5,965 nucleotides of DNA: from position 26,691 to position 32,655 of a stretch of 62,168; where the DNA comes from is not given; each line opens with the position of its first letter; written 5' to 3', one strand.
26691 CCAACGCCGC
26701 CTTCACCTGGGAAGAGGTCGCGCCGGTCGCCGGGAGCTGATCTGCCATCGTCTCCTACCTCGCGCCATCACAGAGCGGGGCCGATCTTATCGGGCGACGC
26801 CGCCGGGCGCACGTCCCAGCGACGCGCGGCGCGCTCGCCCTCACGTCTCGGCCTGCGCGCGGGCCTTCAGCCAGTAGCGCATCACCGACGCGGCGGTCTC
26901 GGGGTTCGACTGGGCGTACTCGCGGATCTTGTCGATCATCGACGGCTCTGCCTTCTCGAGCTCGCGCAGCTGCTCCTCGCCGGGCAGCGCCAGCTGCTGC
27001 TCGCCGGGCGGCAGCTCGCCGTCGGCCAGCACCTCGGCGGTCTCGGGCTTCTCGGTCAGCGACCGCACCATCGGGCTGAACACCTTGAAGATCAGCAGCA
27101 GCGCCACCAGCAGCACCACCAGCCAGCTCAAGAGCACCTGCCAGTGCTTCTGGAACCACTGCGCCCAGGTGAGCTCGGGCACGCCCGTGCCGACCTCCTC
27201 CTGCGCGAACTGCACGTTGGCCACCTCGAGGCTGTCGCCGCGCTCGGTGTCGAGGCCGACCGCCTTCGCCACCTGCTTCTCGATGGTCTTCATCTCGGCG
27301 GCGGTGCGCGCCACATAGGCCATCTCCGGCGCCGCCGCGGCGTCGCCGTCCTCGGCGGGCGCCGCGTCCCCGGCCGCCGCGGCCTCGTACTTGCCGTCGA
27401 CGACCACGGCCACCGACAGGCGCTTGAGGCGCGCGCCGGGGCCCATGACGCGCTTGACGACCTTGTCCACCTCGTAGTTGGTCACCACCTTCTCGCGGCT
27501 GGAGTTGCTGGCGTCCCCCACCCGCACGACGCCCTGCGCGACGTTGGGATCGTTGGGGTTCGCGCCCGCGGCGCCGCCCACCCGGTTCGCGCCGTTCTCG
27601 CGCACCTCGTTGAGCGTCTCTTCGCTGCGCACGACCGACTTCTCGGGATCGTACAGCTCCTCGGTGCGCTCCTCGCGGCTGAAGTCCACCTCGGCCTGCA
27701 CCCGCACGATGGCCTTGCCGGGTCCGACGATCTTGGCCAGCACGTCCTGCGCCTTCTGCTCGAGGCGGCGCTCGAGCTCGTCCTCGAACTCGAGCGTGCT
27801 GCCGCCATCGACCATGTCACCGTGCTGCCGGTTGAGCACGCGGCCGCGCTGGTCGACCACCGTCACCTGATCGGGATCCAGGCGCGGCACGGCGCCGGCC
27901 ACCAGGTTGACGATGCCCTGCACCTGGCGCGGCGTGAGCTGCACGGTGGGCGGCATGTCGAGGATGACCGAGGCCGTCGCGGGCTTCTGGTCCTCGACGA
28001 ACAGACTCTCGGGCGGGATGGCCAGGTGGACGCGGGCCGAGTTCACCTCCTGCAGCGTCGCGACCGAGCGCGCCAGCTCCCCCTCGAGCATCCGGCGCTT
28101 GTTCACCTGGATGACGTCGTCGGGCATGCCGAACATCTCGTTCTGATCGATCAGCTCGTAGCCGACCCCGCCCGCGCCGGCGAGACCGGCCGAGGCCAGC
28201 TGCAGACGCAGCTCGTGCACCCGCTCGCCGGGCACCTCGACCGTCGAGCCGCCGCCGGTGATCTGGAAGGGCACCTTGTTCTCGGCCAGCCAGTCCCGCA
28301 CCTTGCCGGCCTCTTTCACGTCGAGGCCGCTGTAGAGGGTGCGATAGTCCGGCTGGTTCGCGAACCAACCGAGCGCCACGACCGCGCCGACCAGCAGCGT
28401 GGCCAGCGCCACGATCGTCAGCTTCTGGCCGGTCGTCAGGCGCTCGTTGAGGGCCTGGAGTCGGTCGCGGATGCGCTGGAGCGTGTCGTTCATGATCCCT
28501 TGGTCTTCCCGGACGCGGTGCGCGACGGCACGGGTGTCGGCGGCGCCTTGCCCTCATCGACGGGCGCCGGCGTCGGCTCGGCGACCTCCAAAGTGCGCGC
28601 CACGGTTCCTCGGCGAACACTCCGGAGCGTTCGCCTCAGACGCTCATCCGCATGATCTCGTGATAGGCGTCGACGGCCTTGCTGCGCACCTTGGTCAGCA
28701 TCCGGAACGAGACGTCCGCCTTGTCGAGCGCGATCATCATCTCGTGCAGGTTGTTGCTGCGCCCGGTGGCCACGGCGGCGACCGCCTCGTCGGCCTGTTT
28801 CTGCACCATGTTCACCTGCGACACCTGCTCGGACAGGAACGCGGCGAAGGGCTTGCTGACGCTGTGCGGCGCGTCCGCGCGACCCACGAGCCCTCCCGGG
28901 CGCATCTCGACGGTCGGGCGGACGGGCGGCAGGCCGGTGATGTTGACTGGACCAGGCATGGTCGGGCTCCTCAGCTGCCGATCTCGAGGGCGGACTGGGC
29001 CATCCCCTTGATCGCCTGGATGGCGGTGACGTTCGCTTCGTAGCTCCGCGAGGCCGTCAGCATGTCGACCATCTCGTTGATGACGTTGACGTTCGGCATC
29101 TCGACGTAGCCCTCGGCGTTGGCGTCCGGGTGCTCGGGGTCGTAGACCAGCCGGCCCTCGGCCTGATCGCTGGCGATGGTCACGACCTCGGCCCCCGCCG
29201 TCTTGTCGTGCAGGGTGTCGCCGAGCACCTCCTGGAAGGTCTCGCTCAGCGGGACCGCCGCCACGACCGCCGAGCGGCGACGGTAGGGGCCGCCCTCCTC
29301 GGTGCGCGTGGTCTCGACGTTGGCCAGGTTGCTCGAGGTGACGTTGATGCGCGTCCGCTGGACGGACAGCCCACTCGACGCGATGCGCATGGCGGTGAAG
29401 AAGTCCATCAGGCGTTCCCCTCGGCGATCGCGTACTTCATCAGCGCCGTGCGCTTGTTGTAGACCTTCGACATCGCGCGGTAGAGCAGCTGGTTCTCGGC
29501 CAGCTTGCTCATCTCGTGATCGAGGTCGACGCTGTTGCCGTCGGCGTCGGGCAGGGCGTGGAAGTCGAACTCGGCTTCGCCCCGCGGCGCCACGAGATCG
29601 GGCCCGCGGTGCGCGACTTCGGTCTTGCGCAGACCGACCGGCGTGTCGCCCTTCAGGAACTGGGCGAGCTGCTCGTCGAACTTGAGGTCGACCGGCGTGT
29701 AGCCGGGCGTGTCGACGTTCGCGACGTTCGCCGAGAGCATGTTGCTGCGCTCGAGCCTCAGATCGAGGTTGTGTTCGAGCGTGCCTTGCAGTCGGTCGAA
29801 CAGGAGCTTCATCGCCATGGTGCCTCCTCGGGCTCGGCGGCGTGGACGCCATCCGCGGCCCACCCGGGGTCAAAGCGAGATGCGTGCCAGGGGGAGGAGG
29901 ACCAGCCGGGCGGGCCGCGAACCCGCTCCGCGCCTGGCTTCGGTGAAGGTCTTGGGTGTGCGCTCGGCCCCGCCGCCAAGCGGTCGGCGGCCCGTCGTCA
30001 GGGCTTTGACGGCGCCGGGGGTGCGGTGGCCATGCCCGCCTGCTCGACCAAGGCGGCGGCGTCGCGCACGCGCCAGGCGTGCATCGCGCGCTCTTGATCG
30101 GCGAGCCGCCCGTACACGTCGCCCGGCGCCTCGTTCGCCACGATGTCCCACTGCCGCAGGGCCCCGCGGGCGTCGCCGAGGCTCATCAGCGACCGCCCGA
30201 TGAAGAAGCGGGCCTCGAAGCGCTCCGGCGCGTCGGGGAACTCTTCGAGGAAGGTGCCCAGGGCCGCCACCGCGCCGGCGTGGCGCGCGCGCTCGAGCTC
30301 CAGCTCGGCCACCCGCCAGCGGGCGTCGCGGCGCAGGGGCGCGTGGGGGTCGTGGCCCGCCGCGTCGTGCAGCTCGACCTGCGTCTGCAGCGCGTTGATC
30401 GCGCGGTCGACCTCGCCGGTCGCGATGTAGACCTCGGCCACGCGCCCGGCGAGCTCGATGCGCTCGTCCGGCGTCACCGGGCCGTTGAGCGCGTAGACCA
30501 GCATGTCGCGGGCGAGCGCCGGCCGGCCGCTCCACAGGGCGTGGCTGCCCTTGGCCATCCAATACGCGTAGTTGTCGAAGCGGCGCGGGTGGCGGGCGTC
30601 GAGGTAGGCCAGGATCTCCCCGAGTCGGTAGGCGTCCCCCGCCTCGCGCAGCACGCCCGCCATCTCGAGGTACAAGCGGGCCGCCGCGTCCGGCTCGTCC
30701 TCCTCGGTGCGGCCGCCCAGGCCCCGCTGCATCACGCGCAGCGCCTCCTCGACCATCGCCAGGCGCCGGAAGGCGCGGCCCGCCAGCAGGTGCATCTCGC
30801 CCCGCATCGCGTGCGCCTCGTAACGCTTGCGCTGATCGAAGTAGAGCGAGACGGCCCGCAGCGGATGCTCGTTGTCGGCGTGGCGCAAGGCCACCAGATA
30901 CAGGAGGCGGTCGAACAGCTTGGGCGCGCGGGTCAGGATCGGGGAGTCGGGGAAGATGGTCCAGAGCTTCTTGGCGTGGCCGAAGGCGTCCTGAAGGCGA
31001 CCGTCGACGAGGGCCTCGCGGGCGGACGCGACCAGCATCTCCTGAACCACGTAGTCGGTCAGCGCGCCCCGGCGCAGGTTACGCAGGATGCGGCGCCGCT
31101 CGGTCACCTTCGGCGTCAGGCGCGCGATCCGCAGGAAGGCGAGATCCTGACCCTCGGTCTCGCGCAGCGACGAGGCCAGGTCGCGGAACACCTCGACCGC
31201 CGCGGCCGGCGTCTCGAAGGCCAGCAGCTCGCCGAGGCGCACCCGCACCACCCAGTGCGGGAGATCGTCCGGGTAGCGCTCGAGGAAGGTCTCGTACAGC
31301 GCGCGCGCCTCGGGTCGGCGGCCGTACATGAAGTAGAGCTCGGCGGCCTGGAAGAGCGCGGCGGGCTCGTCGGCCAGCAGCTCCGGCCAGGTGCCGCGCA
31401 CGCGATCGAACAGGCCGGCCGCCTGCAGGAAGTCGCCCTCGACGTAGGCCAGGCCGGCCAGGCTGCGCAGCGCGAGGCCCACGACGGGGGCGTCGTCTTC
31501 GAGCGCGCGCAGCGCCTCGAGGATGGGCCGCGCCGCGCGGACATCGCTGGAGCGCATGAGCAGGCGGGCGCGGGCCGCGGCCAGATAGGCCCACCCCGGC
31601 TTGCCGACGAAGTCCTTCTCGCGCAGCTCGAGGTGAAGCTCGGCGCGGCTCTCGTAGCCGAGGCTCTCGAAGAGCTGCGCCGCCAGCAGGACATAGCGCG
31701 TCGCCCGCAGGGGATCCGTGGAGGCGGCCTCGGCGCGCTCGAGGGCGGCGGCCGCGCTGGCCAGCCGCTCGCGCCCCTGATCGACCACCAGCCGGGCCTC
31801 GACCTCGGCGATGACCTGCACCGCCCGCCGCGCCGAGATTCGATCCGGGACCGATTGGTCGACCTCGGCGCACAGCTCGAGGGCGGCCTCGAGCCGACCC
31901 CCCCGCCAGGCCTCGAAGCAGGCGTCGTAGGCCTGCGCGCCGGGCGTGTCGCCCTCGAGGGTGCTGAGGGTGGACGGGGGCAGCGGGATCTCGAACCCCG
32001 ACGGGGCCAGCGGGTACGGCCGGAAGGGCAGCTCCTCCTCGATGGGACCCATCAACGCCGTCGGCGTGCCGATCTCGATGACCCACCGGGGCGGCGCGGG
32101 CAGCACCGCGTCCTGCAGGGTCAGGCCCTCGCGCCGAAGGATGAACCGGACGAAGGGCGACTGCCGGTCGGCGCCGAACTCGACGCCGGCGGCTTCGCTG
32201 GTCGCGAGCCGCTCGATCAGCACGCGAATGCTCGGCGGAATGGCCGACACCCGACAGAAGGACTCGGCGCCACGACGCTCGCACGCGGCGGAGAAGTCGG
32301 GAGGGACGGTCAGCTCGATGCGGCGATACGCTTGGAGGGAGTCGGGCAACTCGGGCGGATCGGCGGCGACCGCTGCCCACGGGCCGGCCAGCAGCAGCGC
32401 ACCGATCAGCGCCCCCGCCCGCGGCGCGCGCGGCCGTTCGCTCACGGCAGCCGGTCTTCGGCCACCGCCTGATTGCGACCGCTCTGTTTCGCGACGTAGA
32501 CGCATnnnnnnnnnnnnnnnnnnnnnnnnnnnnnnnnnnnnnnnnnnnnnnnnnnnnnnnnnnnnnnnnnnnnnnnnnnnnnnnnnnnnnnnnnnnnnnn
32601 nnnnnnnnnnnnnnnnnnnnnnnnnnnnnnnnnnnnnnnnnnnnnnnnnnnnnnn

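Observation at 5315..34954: Large flagellar core cluster in a gliding-type, very GC-rich genome context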

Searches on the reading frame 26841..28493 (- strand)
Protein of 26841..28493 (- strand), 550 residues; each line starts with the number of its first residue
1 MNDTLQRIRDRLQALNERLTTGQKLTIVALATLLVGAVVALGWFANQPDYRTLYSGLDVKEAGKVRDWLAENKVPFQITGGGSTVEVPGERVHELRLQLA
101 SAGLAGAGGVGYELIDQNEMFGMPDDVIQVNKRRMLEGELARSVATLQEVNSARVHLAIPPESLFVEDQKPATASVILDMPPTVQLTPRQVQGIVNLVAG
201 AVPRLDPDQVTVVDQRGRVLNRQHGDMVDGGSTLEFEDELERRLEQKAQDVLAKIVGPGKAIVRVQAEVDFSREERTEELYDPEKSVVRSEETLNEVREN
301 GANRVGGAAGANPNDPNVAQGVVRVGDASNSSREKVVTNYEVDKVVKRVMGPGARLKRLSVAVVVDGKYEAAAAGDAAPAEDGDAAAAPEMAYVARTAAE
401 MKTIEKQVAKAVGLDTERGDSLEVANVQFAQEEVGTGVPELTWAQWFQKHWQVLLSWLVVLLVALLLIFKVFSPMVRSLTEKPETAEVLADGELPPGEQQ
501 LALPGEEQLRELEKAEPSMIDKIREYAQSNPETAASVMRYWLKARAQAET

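Call 8: search_protein_families(library=pfam, proteins=[window:26841-28493:-], max_evalue=0.01)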
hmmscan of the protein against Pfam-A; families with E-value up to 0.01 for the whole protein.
window:26841-28493:- (550 aa): 2 families
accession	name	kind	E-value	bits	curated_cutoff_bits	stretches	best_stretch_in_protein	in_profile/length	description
PF01514.23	YscJ_FliF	-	1e-61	208.3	24.4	1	46-221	2-178/179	Secretory protein of YscJ/FliF family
PF08345.17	YscJ_FliF_C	-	1.6e-40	139.4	23.8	1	252-429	1-147/147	Flagellar M-ring protein C-terminal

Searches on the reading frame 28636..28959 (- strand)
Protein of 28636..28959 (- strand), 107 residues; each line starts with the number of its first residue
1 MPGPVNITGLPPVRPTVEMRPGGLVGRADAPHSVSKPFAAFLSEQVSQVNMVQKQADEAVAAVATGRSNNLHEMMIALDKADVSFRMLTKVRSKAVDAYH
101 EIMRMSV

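Call 8: search_protein_families(library=pfam, proteins=[window:28636-28959:-], max_evalue=0.01)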
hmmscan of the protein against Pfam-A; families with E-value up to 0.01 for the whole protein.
window:28636-28959:- (107 aa): 2 families
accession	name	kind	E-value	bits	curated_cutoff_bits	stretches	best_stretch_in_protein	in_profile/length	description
PF02049.23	FliE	-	7.1e-25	87.4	22.4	1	31-107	13-89/89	Flagellar hook-basal body complex protein FliE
PF17001.10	T3SS_basalb_I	-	0.0035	18.2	32.4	1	29-97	16-85/94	Type III secretion basal body protein I, YscI, HrpB, PscI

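Call 11: list_cluster_members(proteins=[window:28636-28959:-, window:24953-25672:-, window:25726-26748:-, window:13573-13842:-, window:9242-11437:-, window:23614-24960:-, window:5840-6592:-, window:5375-5809:+, window:11450-12643:-, window:16667-17719:-])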
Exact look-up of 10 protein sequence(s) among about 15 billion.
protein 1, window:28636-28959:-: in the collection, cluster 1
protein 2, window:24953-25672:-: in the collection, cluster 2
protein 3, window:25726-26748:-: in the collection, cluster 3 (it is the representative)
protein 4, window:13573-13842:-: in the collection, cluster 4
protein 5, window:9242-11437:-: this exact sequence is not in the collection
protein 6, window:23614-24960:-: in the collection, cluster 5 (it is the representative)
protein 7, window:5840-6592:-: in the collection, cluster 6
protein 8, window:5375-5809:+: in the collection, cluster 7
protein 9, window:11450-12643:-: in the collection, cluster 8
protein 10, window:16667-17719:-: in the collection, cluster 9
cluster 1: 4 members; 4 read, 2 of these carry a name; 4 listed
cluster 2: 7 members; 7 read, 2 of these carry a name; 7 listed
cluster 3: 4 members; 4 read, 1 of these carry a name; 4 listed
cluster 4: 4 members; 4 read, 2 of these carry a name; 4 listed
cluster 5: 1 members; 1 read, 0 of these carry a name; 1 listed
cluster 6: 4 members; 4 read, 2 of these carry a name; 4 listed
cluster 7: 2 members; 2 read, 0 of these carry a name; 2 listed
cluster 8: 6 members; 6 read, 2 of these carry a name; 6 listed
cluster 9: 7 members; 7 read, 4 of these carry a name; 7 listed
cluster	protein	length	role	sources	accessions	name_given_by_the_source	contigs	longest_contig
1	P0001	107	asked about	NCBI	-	-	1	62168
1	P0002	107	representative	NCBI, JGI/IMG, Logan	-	flagellar hook-basal body complex protein FliE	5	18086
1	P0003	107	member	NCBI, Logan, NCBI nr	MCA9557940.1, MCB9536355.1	MAG: flagellar hook-basal body complex protein FliE [Myxococcales bacterium] | flagellar hook-basal body complex protein FliE [Myxococcales bacterium]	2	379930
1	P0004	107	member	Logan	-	-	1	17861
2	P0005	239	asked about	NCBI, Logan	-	-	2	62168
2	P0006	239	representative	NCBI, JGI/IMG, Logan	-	hypothetical protein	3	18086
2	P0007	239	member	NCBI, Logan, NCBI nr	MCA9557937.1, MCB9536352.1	MAG: hypothetical protein H6704_08810 [Myxococcales bacterium] | hypothetical protein [Myxococcales bacterium]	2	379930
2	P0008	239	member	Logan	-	-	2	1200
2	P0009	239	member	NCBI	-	-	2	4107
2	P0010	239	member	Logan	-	-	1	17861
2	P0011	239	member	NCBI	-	-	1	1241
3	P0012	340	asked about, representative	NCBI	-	-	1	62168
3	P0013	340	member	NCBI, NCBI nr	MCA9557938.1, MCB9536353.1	MAG: flagellar motor switch protein FliG [Myxococcales bacterium] | flagellar motor switch protein FliG [Myxococcales bacterium]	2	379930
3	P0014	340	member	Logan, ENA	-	-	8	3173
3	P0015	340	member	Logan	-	-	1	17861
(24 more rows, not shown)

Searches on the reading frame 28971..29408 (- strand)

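Call 8: search_protein_families(library=pfam, proteins=[window:28971-29408:-], max_evalue=0.01)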
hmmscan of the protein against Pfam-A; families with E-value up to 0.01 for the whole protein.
window:28971-29408:- (145 aa): 2 families
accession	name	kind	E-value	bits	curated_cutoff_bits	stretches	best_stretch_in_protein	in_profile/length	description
PF06429.18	Flg_bbr_C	-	1.6e-16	59.9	23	1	99-142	2-45/46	Flagellar basal body rod FlgEFG protein C-terminal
PF00460.25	Flg_bb_rod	-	4.8e-08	33.2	20.7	1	7-34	1-28/31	Flagella basal body rod protein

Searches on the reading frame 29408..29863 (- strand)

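Call 8: search_protein_families(library=pfam, proteins=[window:29408-29863:-], max_evalue=0.01)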
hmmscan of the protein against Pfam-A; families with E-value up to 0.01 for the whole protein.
window:29408-29863:- (151 aa): 1 family
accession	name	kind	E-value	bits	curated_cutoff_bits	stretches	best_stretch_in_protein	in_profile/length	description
PF00460.25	Flg_bb_rod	-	1.8e-05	25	20.7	1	39-56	14-31/31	Flagella basal body rod protein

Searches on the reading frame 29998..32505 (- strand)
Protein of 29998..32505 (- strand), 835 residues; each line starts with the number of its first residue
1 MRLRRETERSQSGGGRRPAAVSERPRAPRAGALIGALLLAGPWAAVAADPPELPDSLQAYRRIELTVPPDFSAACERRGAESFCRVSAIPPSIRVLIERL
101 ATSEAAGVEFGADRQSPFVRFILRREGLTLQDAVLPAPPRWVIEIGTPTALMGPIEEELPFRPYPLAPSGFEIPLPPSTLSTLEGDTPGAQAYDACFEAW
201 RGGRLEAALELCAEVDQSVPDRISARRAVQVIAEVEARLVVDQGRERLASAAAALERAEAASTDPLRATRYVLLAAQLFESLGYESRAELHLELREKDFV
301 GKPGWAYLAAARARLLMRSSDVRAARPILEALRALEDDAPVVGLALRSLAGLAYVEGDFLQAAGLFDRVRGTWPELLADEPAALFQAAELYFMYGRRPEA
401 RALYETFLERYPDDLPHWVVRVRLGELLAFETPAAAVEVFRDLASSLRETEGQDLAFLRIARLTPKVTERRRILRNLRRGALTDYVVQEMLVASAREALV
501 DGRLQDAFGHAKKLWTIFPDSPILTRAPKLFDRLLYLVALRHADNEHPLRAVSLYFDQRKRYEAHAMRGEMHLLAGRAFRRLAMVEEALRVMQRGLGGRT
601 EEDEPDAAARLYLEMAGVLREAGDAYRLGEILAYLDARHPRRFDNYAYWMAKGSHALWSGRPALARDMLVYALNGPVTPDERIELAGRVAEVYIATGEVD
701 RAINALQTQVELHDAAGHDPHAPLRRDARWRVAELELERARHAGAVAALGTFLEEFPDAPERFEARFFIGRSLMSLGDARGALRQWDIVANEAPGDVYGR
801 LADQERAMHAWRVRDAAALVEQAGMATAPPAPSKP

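Call 8: search_protein_families(library=pfam, proteins=[window:29998-32505:-], max_evalue=0.01)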
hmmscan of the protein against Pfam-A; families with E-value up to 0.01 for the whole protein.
window:29998-32505:- (835 aa): 7 families
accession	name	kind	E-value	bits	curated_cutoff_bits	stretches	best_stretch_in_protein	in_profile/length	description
PF14559.12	TPR_19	-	1.1e-11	45.3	25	1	356-418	4-61/68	Tetratricopeptide repeat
PF13174.12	TPR_6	-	3.7e-11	43.3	26.3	1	383-413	2-32/33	Tetratricopeptide repeat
PF13432.12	TPR_16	-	4.6e-05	24.2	32.7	1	311-374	2-62/65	Tetratricopeptide repeat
PF13428.12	TPR_14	-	0.0001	23.1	23.5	1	381-423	1-43/44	Tetratricopeptide repeat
PF13525.12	YfiO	-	0.00019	21.7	25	0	502-602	104-194/203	Outer membrane lipoprotein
PF13424.12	TPR_12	-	0.0026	18.3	30.1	0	345-412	5-76/77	Tetratricopeptide repeat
PF07719.23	TPR_2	-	0.0095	16.4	27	1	381-414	1-34/34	Tetratricopeptide repeat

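Call 28: search_protein_families(library=ncbifam, proteins=[window:29998-32505:-], max_evalue=0.001)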
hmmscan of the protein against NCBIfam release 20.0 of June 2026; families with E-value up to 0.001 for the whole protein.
window:29998-32505:- (835 aa): 2 families
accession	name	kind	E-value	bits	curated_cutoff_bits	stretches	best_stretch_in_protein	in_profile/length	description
TIGR02795.1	tol_pal_ybgF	equivalog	1.1e-11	45.4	90.1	1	731-794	7-70/119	tol-pal system protein YbgF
TIGR03302.1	OM_YfiO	subfamily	3.3e-07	30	81.4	0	356-413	46-102/239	outer membrane protein assembly factor BamD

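Call 56: search_solved_structures(query=window:29998-32505:-, max_evalue=1)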
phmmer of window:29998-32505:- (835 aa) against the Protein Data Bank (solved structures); distinct sequences matched with E-value up to 1: 2.
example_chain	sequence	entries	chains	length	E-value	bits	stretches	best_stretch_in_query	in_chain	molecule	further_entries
2d74_B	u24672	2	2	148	0.8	10.9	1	403-495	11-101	Translation initiation factor 2 beta subunit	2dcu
9fqt_B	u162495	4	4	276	0.87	10.8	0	642-676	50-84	Surface protein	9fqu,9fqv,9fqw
